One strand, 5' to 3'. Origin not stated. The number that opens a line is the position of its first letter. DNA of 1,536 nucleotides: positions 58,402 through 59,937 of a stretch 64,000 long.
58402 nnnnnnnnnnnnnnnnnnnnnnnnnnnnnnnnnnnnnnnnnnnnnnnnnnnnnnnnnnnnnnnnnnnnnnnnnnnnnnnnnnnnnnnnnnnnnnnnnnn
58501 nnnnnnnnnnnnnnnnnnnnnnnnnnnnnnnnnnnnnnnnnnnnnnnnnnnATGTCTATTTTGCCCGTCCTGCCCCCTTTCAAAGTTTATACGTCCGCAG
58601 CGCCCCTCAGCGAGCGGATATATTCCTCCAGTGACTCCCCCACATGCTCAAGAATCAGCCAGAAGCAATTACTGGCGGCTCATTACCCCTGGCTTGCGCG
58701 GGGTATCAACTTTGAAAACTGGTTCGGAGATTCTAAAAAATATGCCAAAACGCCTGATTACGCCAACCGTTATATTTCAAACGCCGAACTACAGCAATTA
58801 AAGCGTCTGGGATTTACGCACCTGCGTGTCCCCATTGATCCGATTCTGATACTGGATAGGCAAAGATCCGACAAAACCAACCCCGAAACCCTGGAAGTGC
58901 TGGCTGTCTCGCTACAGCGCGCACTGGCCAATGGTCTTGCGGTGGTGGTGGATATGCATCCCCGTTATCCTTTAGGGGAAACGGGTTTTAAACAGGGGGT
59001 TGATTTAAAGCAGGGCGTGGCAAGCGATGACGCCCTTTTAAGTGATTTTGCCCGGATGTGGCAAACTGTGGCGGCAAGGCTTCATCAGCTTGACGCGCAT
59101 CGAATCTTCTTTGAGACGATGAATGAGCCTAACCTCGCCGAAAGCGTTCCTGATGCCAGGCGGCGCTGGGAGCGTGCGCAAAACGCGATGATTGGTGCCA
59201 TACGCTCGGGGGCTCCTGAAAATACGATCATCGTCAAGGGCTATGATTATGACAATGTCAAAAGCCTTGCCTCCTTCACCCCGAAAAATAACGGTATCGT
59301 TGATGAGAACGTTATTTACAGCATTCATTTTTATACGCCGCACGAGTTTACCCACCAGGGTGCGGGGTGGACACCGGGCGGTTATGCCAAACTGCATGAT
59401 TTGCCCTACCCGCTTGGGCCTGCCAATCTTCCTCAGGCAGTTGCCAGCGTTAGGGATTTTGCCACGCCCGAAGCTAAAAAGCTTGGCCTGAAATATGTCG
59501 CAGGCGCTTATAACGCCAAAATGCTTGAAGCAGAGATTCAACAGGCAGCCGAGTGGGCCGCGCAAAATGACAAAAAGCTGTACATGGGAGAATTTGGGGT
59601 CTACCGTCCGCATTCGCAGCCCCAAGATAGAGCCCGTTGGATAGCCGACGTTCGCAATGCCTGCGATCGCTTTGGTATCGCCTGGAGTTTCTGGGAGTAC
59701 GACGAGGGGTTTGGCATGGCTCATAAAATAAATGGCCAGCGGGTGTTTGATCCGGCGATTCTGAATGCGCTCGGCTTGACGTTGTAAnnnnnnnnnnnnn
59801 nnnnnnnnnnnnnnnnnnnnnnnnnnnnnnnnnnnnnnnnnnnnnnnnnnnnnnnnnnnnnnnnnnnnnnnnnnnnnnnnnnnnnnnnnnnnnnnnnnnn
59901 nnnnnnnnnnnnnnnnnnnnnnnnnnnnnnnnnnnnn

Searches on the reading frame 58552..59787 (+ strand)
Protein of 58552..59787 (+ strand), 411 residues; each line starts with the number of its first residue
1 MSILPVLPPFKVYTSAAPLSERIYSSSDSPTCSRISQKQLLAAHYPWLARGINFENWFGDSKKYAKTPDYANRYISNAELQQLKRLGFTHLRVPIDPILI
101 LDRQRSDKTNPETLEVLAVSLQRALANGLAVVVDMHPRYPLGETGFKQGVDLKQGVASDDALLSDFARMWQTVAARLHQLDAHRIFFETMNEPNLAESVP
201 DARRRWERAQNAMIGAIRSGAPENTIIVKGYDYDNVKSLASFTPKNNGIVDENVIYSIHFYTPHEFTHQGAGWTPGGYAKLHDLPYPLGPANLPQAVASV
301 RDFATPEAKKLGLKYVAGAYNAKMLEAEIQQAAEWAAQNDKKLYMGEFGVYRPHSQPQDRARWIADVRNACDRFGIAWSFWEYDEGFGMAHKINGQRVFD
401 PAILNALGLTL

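Call 14: search_protein_families(library=pfam, proteins=[window:58552-59787:+], max_evalue=0.001)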
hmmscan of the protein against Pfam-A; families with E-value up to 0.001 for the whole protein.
window:58552-59787:+ (411 aa): 1 family
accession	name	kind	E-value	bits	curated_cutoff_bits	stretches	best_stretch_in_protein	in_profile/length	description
PF00150.24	Cellulase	-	7.1e-34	118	23.5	1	58-383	11-268/272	Cellulase (glycosyl hydrolase family 5)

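Call 84: find_homologous_proteins(query=window:58552-59787:+, max_evalue=1e-40)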
Query window:58552-59787:+ (411 aa): 993 proteins with E <= 1e-40 among 8000 candidates; the best 120 are listed.
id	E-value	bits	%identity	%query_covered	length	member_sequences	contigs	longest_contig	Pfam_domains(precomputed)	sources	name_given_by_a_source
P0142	2.8e-282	954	100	100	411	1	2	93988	PF00150.25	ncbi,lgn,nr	ncbi:MAG: cellulase family glycosylhydrolase [Vampirovibrionales bacterium]|nr:cellulase family glyc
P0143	1.0e-86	310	40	94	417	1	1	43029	PF00150.25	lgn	-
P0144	3.6e-86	308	41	94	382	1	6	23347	PF00150.25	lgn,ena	-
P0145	6.4e-83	297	38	98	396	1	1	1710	PF00150.25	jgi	jgi:hypothetical protein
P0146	9.6e-73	264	36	91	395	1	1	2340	PF00150.25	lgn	-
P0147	1.1e-64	237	35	90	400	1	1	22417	PF00150.25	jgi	-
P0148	1.7e-64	237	38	89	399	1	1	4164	PF00150.25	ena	-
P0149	1.1e-63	234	36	88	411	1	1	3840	PF00150.25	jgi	jgi:endoglucanase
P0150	2.0e-63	233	38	89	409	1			PF00150.25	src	-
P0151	3.5e-62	229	38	88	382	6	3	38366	PF00150.25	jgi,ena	jgi:aryl-phospho-beta-D-glucosidase BglC (GH1 family)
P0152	6.1e-62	228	38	89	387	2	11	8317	PF00150.25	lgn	-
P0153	9.6e-62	228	34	90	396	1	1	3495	PF00150.25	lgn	-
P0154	1.1e-61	228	36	96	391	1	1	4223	PF00150.25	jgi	jgi:aryl-phospho-beta-D-glucosidase BglC (GH1 family)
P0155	1.1e-61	228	38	88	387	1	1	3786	PF00150.25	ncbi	-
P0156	1.2e-61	227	35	88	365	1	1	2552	PF00150.25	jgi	jgi:endoglucanase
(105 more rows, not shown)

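Call 85: find_encoding_contigs(protein=P0142, flank=6000, max_places=3)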
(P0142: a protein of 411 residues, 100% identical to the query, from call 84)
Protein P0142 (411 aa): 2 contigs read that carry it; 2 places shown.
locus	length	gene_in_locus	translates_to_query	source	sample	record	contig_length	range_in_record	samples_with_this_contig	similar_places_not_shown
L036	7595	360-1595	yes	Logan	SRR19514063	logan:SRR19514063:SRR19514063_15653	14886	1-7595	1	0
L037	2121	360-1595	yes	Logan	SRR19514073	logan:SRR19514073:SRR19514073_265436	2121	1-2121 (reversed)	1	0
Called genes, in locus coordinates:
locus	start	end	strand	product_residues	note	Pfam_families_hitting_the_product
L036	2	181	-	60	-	?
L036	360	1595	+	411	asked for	PF00150:Cellulase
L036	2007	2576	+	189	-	-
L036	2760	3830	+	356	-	PF03734:YkuD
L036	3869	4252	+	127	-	PF00072:Response_reg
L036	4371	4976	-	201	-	PF04366:Ysc84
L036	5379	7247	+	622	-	PF13520:AA_permease_2, PF00324:AA_permease (weak)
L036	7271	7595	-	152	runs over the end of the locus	PF01042:Ribonuc_L-PSP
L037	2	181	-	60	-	?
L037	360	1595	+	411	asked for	PF00150:Cellulase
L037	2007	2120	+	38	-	?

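Call 86: find_encoding_contigs(protein=P0143, flank=6000, max_places=1)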
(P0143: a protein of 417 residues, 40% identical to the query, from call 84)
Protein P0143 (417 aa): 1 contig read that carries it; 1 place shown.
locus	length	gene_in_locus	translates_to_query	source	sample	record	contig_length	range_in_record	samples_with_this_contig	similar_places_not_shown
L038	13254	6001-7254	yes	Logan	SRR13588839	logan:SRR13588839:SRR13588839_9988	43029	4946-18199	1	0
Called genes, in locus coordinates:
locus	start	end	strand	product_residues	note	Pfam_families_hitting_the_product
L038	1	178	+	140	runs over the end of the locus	-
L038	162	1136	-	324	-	-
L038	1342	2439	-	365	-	PF04055:Radical_SAM, PF19288:CofH_C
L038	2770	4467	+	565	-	PF19864:Radical_SAM_N2, PF04055:Radical_SAM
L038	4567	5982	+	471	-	-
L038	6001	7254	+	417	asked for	PF00150:Cellulase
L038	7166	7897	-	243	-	PF00891:Methyltransf_2 (faint), PF01209:Ubie_methyltran, PF13489:Methyltransf_23, PF05175:MTS (weak), PF13847:Methyltransf_31, PF08241:Methyltransf_11, PF08242:Methyltransf_12, PF13649:Methyltransf_25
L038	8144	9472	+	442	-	PF00483:NTP_transferase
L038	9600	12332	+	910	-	-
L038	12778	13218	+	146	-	PF01638:HxlR, PF13601:HTH_34 (weak)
